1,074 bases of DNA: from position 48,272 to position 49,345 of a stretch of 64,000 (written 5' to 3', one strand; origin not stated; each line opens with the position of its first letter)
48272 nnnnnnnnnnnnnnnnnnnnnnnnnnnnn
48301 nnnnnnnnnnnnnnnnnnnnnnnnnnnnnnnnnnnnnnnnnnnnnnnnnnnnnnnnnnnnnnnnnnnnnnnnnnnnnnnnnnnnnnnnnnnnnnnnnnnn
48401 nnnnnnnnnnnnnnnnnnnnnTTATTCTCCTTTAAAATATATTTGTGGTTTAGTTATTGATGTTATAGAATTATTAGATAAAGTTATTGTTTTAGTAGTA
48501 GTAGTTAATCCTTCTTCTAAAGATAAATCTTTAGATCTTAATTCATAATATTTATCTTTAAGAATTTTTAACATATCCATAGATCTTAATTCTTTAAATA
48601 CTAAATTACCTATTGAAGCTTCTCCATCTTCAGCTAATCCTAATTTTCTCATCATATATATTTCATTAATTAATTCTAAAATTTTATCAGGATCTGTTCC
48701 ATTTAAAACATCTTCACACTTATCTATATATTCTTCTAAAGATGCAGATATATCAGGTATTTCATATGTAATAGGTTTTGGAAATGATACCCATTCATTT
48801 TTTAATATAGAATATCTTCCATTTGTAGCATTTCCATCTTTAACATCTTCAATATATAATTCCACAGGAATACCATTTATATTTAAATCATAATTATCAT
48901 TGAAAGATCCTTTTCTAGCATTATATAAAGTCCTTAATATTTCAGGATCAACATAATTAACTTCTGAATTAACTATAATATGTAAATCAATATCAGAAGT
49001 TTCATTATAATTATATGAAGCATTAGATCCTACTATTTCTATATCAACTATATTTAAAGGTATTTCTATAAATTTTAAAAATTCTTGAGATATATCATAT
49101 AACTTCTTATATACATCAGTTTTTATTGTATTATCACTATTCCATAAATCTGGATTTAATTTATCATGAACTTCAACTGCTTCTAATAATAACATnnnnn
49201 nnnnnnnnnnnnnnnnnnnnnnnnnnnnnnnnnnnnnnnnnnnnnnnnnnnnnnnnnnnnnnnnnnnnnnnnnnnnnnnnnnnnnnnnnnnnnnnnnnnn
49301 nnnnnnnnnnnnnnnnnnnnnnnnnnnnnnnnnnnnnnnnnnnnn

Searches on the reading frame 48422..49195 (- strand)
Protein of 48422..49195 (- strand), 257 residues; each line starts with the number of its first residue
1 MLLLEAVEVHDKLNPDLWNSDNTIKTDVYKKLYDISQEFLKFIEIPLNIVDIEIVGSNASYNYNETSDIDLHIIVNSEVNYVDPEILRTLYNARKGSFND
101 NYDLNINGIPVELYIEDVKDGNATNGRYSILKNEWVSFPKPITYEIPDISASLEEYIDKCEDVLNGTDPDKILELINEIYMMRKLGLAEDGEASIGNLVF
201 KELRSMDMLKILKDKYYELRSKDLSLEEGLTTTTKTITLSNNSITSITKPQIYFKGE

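Call 33: search_protein_families(library=pfam, proteins=[window:48422-49195:-], max_evalue=0.01)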
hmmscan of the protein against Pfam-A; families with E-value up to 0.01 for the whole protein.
window:48422-49195:- (257 aa): 3 families
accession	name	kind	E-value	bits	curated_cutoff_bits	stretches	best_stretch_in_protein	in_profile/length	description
PF01909.29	NTP_transf_2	-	6.6e-05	23.7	21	1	42-89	7-47/93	Nucleotidyltransferase domain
PF18765.7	Polbeta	-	0.0043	17.6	26.9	0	48-92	12-53/93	Polymerase beta, Nucleotidyltransferase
PF22600.2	MTPAP-like_central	-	0.006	17.1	27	1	25-80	22-70/139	Poly(A) RNA polymerase, mitochondrial-like, central palm domain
